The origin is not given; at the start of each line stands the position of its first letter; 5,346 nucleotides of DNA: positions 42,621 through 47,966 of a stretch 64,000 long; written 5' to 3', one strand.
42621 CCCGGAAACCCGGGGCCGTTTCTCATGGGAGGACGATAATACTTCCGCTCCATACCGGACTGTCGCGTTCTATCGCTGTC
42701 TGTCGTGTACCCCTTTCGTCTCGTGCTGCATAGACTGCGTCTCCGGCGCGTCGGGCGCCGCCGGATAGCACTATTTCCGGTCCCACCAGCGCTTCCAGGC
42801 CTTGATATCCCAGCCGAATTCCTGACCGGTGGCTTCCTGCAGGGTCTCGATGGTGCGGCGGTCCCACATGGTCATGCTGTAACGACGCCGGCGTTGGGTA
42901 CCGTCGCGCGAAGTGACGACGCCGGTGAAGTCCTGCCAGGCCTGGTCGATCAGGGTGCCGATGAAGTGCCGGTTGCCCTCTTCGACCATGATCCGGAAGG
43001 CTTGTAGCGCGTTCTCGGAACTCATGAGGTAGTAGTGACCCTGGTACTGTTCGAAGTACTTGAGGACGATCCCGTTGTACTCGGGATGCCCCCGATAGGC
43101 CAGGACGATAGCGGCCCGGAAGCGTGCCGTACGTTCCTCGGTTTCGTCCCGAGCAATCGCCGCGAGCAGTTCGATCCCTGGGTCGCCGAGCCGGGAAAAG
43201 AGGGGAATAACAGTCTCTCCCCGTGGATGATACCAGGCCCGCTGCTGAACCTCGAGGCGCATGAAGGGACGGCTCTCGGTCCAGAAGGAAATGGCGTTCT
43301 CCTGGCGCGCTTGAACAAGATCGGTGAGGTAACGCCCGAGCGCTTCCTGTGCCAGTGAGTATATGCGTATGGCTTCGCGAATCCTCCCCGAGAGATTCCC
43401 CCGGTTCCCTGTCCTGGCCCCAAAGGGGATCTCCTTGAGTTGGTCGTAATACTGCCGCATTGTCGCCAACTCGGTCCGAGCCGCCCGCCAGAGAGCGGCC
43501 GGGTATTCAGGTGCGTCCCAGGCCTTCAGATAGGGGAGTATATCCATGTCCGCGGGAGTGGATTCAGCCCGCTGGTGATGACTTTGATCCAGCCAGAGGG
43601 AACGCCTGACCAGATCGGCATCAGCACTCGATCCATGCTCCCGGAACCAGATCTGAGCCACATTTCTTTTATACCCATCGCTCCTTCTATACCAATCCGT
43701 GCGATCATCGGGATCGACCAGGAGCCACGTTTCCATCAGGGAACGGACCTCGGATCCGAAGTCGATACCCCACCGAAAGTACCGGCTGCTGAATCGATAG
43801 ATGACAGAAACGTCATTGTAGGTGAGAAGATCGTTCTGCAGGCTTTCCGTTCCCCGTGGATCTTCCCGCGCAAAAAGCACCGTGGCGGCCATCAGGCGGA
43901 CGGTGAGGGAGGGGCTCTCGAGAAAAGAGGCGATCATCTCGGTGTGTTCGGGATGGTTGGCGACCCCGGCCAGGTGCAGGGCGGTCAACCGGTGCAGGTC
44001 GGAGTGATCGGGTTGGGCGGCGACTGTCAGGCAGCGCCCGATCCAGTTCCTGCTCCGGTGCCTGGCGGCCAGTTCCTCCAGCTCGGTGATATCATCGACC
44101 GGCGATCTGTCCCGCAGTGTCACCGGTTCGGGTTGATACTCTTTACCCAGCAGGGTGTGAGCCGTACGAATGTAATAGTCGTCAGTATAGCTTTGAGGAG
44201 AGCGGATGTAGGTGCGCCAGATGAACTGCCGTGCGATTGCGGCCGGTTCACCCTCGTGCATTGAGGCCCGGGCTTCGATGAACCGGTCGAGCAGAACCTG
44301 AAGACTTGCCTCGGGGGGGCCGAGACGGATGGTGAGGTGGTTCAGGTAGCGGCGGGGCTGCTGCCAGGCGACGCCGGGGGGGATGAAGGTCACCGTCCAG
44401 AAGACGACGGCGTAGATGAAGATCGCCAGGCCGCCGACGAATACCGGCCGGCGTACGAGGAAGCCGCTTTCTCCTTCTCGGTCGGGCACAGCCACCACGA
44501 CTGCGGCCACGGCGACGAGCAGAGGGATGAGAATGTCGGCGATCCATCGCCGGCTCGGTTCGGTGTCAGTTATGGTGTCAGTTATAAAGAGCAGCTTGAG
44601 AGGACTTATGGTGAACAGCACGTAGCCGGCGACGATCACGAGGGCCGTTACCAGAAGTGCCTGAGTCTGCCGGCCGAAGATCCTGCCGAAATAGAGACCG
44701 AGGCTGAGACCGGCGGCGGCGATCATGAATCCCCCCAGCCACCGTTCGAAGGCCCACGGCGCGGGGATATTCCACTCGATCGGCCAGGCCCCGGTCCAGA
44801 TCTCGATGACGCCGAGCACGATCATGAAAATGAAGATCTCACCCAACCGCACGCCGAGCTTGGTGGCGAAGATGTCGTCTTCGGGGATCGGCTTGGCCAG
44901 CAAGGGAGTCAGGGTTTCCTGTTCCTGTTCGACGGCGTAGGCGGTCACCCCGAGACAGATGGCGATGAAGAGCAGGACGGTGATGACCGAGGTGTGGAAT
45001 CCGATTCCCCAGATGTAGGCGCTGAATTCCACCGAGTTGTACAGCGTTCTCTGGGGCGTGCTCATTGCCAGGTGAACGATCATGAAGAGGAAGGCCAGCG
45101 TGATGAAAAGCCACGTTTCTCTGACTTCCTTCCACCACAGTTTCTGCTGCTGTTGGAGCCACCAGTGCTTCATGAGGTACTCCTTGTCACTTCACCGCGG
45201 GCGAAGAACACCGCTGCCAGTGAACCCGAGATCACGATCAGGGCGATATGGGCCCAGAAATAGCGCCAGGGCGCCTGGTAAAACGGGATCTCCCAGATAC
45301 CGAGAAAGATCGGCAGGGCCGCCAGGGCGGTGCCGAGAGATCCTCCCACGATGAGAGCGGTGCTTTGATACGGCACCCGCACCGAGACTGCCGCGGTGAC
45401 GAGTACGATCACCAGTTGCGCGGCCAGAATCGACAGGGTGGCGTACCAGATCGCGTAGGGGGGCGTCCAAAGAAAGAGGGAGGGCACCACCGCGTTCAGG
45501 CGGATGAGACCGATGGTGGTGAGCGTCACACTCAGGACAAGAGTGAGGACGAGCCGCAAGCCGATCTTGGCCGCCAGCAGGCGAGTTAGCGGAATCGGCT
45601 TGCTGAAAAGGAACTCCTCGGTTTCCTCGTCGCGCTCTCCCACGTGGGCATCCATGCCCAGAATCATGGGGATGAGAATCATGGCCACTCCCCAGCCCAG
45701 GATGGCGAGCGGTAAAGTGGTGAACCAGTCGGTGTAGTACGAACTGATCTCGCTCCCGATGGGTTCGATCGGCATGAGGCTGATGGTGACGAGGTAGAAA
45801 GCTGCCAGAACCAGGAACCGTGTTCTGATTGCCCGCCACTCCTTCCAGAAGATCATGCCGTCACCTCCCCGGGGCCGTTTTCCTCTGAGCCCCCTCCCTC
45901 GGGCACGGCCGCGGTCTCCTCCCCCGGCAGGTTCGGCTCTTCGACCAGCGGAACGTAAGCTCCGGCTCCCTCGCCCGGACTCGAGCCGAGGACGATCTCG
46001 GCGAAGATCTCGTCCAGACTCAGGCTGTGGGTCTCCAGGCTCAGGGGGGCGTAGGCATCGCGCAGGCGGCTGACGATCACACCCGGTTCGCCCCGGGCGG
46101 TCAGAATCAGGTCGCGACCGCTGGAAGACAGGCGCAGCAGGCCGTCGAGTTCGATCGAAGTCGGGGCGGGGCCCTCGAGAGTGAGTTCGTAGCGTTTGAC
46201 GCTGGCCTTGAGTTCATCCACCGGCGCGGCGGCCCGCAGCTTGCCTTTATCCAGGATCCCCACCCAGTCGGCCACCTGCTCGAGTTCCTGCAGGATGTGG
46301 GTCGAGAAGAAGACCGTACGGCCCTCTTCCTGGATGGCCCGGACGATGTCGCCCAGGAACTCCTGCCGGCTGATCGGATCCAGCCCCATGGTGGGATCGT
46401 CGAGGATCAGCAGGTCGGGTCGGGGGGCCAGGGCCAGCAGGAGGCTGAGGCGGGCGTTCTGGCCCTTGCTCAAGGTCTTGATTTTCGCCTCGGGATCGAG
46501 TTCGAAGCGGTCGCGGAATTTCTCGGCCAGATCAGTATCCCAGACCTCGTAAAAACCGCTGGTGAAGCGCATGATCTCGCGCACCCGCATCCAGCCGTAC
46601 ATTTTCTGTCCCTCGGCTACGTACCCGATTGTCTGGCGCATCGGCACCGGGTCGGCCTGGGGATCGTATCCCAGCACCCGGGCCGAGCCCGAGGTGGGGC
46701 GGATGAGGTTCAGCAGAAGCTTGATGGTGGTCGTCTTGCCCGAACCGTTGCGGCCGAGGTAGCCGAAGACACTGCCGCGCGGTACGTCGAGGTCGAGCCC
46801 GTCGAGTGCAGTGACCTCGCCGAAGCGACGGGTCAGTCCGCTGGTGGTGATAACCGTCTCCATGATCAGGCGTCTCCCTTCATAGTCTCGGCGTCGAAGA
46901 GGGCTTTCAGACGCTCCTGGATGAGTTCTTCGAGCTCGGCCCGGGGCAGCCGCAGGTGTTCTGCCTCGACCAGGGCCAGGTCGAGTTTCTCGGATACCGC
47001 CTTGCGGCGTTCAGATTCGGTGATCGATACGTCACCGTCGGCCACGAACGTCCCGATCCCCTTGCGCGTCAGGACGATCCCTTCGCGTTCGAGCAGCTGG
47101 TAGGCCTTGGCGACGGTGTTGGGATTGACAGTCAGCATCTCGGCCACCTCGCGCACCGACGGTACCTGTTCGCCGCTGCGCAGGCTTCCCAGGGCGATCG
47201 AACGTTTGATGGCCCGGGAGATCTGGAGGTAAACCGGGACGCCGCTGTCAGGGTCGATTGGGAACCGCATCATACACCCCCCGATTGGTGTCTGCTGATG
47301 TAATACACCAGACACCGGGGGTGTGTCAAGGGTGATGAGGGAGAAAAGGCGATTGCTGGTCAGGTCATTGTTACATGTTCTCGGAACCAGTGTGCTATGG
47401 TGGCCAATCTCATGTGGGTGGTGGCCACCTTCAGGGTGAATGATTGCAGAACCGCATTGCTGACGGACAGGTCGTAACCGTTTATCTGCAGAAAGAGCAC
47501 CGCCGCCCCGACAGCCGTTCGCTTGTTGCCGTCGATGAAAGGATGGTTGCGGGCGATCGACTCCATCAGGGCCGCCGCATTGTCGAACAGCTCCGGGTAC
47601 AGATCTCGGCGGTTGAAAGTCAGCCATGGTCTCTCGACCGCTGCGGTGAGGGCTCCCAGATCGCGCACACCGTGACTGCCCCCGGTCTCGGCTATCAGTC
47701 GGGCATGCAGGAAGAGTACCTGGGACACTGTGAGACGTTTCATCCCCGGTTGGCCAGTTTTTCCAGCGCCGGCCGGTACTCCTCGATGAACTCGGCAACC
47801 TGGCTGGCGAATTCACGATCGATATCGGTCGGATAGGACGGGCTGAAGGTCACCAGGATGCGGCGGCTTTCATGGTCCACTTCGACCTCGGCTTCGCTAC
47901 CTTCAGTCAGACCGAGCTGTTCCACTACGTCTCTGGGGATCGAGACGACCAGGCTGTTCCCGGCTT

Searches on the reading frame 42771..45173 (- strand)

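Call 6: search_protein_families(library=pfam, proteins=[window:42771-45173:-])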
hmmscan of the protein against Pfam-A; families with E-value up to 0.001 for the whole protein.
window:42771-45173:- (800 aa): 2 families
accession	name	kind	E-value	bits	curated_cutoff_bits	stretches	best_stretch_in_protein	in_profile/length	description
PF12730.13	ABC2_membrane_4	-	5.6e-06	26.9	27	1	20-176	15-172/179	ABC-2 family transporter protein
PF13646.12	HEAT_2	-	8.2e-05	23.3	27.7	0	388-447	10-69/88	HEAT repeats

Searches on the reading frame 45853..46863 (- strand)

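Call 20: search_protein_families(library=pfam, max_evalue=0.00001, proteins=[window:45853-46863:-])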
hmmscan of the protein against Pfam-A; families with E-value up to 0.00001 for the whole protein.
window:45853-46863:- (336 aa): 2 families
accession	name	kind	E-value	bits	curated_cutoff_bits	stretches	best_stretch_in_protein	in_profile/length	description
PF00005.33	ABC_tran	-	5.4e-23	82.5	25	1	20-158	1-136/137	ABC transporter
PF13304.12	AAA_21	-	7.1e-12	46.4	27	1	131-192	238-301/304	AAA domain, putative AbiEii toxin, Type IV TA system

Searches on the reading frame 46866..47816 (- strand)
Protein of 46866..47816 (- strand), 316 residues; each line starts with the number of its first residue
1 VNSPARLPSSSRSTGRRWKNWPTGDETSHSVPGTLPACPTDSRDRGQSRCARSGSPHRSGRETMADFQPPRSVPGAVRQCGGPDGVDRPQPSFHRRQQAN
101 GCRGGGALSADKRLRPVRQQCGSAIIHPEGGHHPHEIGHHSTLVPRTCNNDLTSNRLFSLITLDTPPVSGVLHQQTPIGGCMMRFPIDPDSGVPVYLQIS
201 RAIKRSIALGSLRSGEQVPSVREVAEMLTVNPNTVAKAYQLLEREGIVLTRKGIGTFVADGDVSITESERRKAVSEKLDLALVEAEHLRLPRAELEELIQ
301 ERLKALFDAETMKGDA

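Call 6: search_protein_families(library=pfam, proteins=[window:46866-47816:-])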
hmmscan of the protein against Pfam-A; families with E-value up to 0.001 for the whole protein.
window:46866-47816:- (316 aa): 2 families
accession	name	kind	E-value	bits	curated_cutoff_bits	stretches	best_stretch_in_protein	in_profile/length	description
PF00392.27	GntR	-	4.3e-16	58.7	27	1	196-258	2-64/64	Bacterial regulatory proteins, gntR family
PF02082.26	Rrf2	-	0.0002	21.9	30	1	212-255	17-62/132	Iron-dependent Transcriptional regulator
